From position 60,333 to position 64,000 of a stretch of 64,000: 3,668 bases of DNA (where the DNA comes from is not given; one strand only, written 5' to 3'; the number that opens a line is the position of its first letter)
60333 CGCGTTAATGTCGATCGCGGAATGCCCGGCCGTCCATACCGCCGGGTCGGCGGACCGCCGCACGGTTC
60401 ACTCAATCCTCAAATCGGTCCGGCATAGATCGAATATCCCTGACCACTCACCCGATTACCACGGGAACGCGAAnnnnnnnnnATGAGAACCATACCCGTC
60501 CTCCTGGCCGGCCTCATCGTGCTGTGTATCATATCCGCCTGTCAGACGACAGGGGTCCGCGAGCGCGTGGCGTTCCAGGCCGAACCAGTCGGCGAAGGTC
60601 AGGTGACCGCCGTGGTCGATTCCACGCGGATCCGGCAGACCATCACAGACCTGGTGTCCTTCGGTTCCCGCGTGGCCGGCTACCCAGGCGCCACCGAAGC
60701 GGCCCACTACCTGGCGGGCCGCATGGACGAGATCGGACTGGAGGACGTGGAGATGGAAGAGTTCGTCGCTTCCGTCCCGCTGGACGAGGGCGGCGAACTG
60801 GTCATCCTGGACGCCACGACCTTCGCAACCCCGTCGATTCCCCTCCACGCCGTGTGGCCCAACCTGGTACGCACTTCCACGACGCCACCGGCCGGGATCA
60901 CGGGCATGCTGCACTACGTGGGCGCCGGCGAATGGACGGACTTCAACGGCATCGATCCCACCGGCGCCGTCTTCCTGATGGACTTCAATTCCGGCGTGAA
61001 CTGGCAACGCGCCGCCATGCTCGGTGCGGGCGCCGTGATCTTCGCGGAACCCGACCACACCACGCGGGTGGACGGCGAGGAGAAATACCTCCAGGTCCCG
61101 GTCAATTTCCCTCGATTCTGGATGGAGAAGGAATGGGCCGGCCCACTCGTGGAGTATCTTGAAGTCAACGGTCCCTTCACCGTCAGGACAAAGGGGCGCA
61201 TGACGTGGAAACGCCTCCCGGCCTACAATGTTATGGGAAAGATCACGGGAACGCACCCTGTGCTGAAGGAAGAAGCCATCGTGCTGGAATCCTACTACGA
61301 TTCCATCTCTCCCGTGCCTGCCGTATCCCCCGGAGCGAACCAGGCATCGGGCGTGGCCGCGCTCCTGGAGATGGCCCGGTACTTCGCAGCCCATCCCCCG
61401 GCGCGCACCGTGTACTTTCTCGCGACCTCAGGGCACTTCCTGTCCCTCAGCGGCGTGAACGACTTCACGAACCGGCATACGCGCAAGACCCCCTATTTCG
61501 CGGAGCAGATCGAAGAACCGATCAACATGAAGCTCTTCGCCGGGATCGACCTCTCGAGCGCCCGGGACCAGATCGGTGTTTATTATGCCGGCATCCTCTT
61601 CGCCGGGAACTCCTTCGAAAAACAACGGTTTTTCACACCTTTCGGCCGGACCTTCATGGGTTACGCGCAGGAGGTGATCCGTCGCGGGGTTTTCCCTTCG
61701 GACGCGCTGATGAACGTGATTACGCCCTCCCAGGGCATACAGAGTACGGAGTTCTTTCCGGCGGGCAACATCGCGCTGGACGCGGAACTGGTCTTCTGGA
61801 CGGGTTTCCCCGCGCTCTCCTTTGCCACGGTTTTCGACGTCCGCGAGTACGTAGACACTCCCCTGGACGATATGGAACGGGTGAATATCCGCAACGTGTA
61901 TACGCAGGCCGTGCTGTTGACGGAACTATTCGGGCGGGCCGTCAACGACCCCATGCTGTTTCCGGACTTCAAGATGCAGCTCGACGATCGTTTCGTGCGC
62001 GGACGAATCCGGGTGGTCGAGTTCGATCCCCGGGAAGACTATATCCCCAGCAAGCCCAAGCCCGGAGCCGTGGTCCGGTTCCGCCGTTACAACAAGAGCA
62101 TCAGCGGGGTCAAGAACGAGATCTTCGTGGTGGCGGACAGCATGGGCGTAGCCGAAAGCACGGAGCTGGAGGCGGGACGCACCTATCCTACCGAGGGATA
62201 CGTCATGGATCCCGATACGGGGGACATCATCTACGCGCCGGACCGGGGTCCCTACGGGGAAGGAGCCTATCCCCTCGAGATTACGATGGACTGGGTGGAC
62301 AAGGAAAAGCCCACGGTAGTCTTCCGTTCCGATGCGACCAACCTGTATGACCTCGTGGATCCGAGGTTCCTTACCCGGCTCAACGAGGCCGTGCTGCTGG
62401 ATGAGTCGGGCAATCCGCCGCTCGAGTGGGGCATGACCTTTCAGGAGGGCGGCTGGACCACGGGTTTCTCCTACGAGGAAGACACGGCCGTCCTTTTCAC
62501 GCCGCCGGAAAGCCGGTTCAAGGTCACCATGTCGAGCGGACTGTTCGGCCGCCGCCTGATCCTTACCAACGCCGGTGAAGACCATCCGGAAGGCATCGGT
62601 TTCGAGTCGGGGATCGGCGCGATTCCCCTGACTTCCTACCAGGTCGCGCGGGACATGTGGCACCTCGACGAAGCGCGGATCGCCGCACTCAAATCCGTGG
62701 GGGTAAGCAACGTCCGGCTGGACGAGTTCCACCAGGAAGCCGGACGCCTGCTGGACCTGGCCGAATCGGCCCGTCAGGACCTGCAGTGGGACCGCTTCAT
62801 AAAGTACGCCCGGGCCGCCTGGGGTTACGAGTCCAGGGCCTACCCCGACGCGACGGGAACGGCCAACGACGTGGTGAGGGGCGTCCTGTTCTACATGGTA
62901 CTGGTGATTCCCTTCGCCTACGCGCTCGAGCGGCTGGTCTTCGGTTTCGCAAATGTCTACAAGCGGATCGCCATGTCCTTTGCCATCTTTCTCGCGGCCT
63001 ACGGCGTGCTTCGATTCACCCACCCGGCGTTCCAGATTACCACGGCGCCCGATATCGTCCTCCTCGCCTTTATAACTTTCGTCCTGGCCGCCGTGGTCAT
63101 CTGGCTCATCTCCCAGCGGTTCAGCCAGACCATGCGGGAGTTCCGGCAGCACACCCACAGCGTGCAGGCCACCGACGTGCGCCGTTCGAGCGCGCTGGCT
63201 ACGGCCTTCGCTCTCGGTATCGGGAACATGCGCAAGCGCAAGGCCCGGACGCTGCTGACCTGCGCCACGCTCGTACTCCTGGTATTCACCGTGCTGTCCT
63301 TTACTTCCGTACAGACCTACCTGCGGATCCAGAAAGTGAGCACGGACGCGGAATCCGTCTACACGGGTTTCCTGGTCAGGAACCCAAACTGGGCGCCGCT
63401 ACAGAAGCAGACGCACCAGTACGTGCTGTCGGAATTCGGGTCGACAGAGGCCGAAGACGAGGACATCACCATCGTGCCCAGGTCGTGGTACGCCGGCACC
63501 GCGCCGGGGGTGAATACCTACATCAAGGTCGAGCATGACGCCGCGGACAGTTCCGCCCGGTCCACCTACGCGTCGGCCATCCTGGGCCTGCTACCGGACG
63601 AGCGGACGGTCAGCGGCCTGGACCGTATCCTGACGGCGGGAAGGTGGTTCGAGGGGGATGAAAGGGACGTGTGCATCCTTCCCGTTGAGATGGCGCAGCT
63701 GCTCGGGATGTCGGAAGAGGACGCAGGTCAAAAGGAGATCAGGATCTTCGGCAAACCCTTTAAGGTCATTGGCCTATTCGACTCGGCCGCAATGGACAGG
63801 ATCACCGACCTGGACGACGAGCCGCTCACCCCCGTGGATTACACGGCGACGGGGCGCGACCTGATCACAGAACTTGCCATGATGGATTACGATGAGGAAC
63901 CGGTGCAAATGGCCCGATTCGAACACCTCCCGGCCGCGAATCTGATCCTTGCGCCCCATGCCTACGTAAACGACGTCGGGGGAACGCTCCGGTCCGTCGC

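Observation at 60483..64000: A giant lipoprotein fusing a metal-ligand-less M28-peptidase-like domain to FtsX/MacB permease modules; missing from the ORF track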

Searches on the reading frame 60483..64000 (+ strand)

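Call 3: search_protein_families(library=pfam, proteins=[window:60483-64000:+], max_evalue=0.1)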
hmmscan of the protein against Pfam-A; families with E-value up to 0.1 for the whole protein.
window:60483-64000:+ (1172 aa): 2 families
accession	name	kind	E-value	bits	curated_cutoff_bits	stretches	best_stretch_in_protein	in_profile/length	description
PF04389.22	Peptidase_M28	-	2.2e-11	44.3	21.3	1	249-333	1-81/193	Peptidase family M28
PF12704.14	MacB_PCD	-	1.3e-05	26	27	1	924-1117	2-172/207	MacB-like periplasmic core domain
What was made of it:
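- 63255..63311 (+): FtsX/MacB TM1 (aa 925-943). The Pfam MacB_PCD match starts at aa 924 (call 3).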

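Call 4: search_protein_families(library=ncbifam, proteins=[window:60483-64000:+], max_evalue=0.1)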
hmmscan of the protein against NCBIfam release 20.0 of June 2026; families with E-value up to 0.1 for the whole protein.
window:60483-64000:+ (1172 aa): 3 families
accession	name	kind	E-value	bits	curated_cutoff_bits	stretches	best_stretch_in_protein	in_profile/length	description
NF041076.1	cyt_b_SoxC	equivalog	0.006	15.5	740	1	803-948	318-464/542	proton pump complex cytochrome B SoxC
NF045908.1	AminopepLapALeg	equivalog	0.023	13.6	600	0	43-87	129-173/396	aminopeptidase LapA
NF007568.0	PRK10199.1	equivalog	0.078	12.2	298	0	287-333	144-190/346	aminopeptidase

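Call 5: find_homologous_proteins(query=window:60483-64000:+)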
Query window:60483-64000:+ (1172 aa): 250 proteins with E <= 0.001 among 8000 candidates; the best 120 are listed.
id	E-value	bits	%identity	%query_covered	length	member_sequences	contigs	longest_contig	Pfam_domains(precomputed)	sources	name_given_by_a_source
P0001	0.0e+0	2652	99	100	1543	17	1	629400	PF02687.28,PF04389.23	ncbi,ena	-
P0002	0.0e+0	2370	88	100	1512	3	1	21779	PF02687.28,PF04389.23,PF12704.15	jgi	-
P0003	0.0e+0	2366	87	99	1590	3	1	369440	PF02687.28,PF04389.23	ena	-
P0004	0.0e+0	2347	86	100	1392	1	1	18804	PF02687.28,PF04389.23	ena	-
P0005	0.0e+0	2333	86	100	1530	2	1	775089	PF02687.28,PF04389.23,PF12704.15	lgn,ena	-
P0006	0.0e+0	2321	85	98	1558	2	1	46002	PF02687.28,PF04389.23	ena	-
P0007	0.0e+0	2318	86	99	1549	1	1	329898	PF02687.28,PF04389.23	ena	-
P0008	0.0e+0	2317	85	100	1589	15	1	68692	PF02687.28,PF04389.23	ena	-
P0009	0.0e+0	2312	86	99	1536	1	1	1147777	PF02687.28,PF04389.23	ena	-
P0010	0.0e+0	2304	85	100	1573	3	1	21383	PF02687.28,PF04389.23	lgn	-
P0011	0.0e+0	2304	85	100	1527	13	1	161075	PF02687.28,PF04389.23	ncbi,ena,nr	ncbi:MAG: M28 family peptidase [Gemmatimonadota bacterium]|nr:M28 family peptidase [Gemmatimonadota 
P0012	0.0e+0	2260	83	100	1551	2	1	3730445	PF02687.28,PF04389.23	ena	-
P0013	0.0e+0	2257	83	100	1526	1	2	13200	PF02687.28,PF04389.23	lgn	-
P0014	0.0e+0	2255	83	100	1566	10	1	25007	PF02687.28,PF04389.23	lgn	-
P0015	0.0e+0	2245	83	99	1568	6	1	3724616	PF02687.28,PF04389.23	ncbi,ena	-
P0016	0.0e+0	2244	83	99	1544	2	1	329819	PF02687.28,PF04389.23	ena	-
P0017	0.0e+0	2243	83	100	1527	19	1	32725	PF02687.28,PF04389.23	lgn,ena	-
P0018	0.0e+0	2237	82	100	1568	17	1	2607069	PF02687.28,PF04389.23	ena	-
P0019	0.0e+0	2231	82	100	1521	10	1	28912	PF02687.28,PF04389.23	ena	-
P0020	0.0e+0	2178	81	99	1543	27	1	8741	PF02687.28,PF04389.23,PF12704.15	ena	-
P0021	0.0e+0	2052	75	100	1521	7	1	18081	PF02687.28,PF04389.23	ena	-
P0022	0.0e+0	1983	74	99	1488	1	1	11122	PF02687.28,PF04389.23,PF12704.15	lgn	-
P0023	0.0e+0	1978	74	98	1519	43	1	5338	PF02687.28,PF04389.23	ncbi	-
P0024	0.0e+0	1973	73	99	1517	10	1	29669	PF02687.28,PF04389.23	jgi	-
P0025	0.0e+0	1919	71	99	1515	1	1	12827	PF02687.28,PF04389.23,PF12704.15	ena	-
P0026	0.0e+0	1895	71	99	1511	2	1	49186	PF02687.28,PF04389.23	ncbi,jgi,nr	ncbi:MAG: M28 family peptidase [candidate division Zixibacteria bacterium]|nr:M28 family peptidase [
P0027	0.0e+0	1890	69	100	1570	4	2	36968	PF02687.28,PF04389.23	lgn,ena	-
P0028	0.0e+0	1844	69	99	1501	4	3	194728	PF02687.28,PF04389.23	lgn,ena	-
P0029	0.0e+0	1841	69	98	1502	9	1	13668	PF02687.28,PF04389.23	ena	-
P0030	0.0e+0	1838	76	89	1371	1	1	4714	PF02687.28,PF04389.23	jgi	jgi:hypothetical protein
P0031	0.0e+0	1829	69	99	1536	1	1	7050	PF02687.28,PF04389.23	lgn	-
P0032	0.0e+0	1658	85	73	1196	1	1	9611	PF02687.28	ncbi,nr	ncbi:MAG: ABC transporter permease, partial [Gemmatimonadetes bacterium]|nr:ABC transporter permease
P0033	0.0e+0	1533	60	96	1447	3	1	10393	PF02687.28,PF04389.23,PF12704.15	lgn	-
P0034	0.0e+0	1147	46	100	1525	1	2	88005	PF02687.28,PF04389.23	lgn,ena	-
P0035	0.0e+0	1144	46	97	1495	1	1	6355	PF02687.28,PF04389.23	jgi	jgi:hypothetical protein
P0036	0.0e+0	1141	46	99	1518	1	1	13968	PF02687.28,PF04389.23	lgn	-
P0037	0.0e+0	1127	45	99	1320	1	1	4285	PF02687.28,PF04389.23,PF12704.15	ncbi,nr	ncbi:MAG: M28 family peptidase, partial [candidate division Zixibacteria bacterium]|nr:M28 family pe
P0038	0.0e+0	1109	46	96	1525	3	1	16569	PF02687.28,PF04389.23,PF12704.15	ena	-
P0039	5.5e-291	987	44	97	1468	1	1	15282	PF02687.28,PF04389.23,PF12704.15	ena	-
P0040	4.6e-288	977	44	96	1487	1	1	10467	PF02687.28,PF04389.23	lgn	-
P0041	1.7e-283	962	44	97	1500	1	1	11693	PF02687.28,PF04389.23,PF12704.15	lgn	-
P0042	1.4e-282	959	43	97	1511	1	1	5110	PF02687.28,PF12704.15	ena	-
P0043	3.0e-282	958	42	70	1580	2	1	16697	PF02687.28,PF04389.23,PF12704.15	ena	-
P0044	2.3e-281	955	41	70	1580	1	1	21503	PF02687.28,PF04389.23,PF12704.15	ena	-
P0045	1.4e-280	952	41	70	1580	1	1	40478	PF02687.28,PF04389.23,PF12704.15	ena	-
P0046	4.0e-280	951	41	70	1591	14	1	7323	PF02687.28,PF04389.23,PF12704.15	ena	-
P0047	5.1e-279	947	42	70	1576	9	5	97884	PF02687.28,PF04389.23,PF12704.15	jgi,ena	jgi:hypothetical protein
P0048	4.8e-278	944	42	70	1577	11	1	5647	PF02687.28,PF04389.23,PF12704.15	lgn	-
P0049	6.1e-278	944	41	70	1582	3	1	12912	PF02687.28,PF04389.23,PF12704.15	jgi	jgi:hypothetical protein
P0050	2.2e-277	942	42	70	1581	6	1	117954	PF02687.28,PF04389.23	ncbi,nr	ncbi:MAG: M28 family peptidase [Candidatus Latescibacteria bacterium]|nr:M28 family peptidase [Candi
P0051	2.5e-277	942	41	70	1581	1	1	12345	PF02687.28,PF04389.23,PF12704.15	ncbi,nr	ncbi:MAG: FtsX-like permease family protein [Candidatus Latescibacterota bacterium]|nr:FtsX-like per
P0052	5.3e-277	940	41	100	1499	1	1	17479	PF02687.28,PF04389.23,PF12704.15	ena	-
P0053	1.0e-276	940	42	70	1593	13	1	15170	PF02687.28,PF04389.23,PF12704.15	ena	-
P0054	1.4e-276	939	42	70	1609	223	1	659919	PF02687.28,PF04389.23,PF12704.15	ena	-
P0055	4.3e-276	937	42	70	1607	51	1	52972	PF02687.28,PF04389.23,PF12704.15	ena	-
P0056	2.2e-275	935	42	70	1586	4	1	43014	PF02687.28,PF04389.23,PF12704.15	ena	-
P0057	2.7e-275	935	41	70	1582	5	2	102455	PF02687.28,PF04389.23,PF12704.15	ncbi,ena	-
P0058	4.0e-275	934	41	70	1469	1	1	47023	PF02687.28,PF04389.23,PF12704.15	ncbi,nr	ncbi:MAG: M28 family peptidase [Candidatus Latescibacteria bacterium]|nr:M28 family peptidase [Candi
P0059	3.9e-274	931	42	70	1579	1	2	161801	PF02687.28,PF12704.15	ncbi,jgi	-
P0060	5.4e-274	931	41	72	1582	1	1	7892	PF02687.28,PF04389.23,PF12704.15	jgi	jgi:hypothetical protein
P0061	5.9e-274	930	41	72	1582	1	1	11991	PF02687.28,PF04389.23,PF12704.15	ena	-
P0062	5.9e-274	930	41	72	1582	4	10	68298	PF02687.28,PF04389.23,PF12704.15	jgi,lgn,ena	jgi:hypothetical protein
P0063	1.4e-273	929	41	70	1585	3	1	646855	PF02687.28,PF04389.23,PF12704.15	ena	-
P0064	3.6e-273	928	41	72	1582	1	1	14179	PF02687.28,PF04389.23,PF12704.15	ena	-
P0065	7.0e-273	927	41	70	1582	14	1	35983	PF02687.28,PF04389.23,PF12704.15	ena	-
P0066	8.3e-273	927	42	70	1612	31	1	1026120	PF02687.28,PF04389.23,PF12704.15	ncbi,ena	-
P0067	9.1e-273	926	41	72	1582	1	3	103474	PF02687.28,PF04389.23,PF12704.15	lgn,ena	-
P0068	1.1e-272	926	42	70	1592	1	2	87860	PF02687.28,PF04389.23,PF12704.15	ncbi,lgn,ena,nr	ncbi:MAG: FtsX-like permease family protein [Candidatus Latescibacteria bacterium]|nr:FtsX-like perm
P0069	1.2e-272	926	41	70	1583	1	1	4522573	PF02687.28,PF04389.23,PF12704.15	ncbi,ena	-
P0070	2.1e-272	925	41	73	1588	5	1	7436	PF02687.28,PF04389.23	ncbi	-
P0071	2.7e-272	925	42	70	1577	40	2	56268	PF02687.28,PF04389.23,PF12704.15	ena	-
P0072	4.3e-272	924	42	70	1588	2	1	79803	PF02687.28,PF04389.23,PF12704.15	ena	-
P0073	4.5e-272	924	42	70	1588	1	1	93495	PF02687.28,PF04389.23,PF12704.15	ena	-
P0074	4.6e-272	924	42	70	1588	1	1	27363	PF02687.28,PF04389.23,PF12704.15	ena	-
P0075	5.8e-272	924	41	70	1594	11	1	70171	PF02687.28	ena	-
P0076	8.6e-272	923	41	72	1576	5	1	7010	PF02687.28,PF04389.23,PF12704.15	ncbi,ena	-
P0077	4.5e-271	921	41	70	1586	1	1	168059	PF02687.28,PF04389.23,PF12704.15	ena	-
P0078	1.9e-270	919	41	70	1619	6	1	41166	PF02687.28,PF04389.23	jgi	jgi:hypothetical protein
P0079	2.1e-270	919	41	72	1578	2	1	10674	PF02687.28,PF04389.23,PF12704.15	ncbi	-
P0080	2.4e-270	918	41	70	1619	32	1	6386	PF02687.28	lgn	-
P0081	7.5e-270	917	41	70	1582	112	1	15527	PF02687.28,PF04389.23,PF12704.15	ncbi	-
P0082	1.0e-269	916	42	70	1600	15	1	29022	PF02687.28,PF04389.23,PF12704.15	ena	-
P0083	2.6e-269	915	41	70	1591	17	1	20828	PF02687.28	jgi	-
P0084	3.6e-269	915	41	70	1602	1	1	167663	PF02687.28,PF04389.23,PF12704.15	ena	-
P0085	4.0e-269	914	40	70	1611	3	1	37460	PF02687.28,PF04389.23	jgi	jgi:hypothetical protein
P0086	6.0e-269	914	40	70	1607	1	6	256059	PF02687.28,PF04389.23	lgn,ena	-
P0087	7.2e-269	914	42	97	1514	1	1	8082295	PF02687.28,PF04389.23,PF12704.15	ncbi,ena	-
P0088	7.6e-269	913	41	70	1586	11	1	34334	PF02687.28,PF04389.23,PF12704.15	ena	-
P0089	1.1e-268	913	41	70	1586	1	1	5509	PF02687.28,PF04389.23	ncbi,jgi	jgi:ABC-type antimicrobial peptide transport system permease subunit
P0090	9.4e-268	910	40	70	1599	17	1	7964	PF02687.28,PF04389.23,PF12704.15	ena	-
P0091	1.7e-267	909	41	70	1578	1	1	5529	PF02687.28,PF04389.23,PF12704.15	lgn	-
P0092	3.6e-267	908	41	70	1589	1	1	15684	PF02687.28,PF04389.23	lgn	-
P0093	5.5e-267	907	40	72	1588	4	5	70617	PF02687.28,PF04389.23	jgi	-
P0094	1.2e-266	906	41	70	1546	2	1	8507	PF02687.28,PF04389.23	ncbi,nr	ncbi:MAG: FtsX-like permease family protein [Gemmatimonadetes bacterium]|nr:FtsX-like permease famil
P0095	1.7e-266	906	42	70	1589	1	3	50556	PF02687.28,PF04389.23,PF12704.15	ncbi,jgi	-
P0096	3.0e-266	905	42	72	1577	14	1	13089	PF02687.28,PF04389.23,PF12704.15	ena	-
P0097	3.1e-266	905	41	70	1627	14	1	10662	PF02687.28,PF04389.23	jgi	jgi:hypothetical protein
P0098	1.6e-265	902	40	70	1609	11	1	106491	PF02687.28,PF04389.23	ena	-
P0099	2.8e-265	902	41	70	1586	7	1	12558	PF02687.28,PF04389.23,PF12704.15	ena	-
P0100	2.9e-265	902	40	70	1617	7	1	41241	PF02687.28,PF04389.23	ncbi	-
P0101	4.5e-263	894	41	72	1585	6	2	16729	PF02687.28,PF04389.23,PF12704.15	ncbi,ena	-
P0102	4.7e-263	894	41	70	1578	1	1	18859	PF02687.28,PF04389.23,PF12704.15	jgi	jgi:ABC-type antimicrobial peptide transport system permease subunit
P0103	9.6e-262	890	42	97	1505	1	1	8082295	PF02687.28,PF04389.23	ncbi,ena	-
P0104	1.6e-261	889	40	70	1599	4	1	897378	PF02687.28,PF04389.23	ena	-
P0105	3.3e-261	888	40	70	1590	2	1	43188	PF02687.28,PF04389.23,PF12704.15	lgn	-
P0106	6.3e-261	887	43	90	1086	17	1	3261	PF04389.23,PF12704.15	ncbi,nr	ncbi:MAG: ABC transporter permease, partial [Candidatus Latescibacteria bacterium]|nr:ABC transporte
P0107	1.1e-259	883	40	97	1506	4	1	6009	PF02687.28,PF04389.23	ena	-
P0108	2.3e-259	882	40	70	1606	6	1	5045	PF02687.28,PF04389.23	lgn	-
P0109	7.6e-259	880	41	96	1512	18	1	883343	PF02687.28,PF04389.23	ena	-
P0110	2.0e-258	879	41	96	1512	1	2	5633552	PF02687.28,PF04389.23,PF12704.15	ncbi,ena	-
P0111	2.4e-258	879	39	97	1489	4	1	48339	PF02687.28,PF04389.23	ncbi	-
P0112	9.1e-258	877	40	97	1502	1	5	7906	PF02687.28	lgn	-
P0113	1.8e-256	873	37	100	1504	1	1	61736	PF02687.28,PF04389.23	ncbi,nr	ncbi:MAG: M28 family peptidase [bacterium]|nr:M28 family peptidase [bacterium]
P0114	3.2e-256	872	41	70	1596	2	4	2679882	PF02687.28,PF04389.23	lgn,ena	-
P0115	3.7e-256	871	41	70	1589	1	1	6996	PF02687.28,PF04389.23,PF12704.15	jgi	jgi:hypothetical protein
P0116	4.9e-256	871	40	92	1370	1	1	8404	PF02687.28,PF04389.23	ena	-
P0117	1.5e-254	866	38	96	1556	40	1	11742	PF02687.28,PF04389.23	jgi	-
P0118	4.8e-253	861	41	70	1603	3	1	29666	PF02687.28,PF04389.23,PF12704.15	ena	-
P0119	9.4e-253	860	40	97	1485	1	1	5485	PF02687.28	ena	-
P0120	2.1e-252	859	38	96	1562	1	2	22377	PF02687.28,PF04389.23,PF12704.15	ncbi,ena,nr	ncbi:MAG TPA: FtsX-like permease family protein [Armatimonadetes bacterium]|nr:FtsX-like permease fa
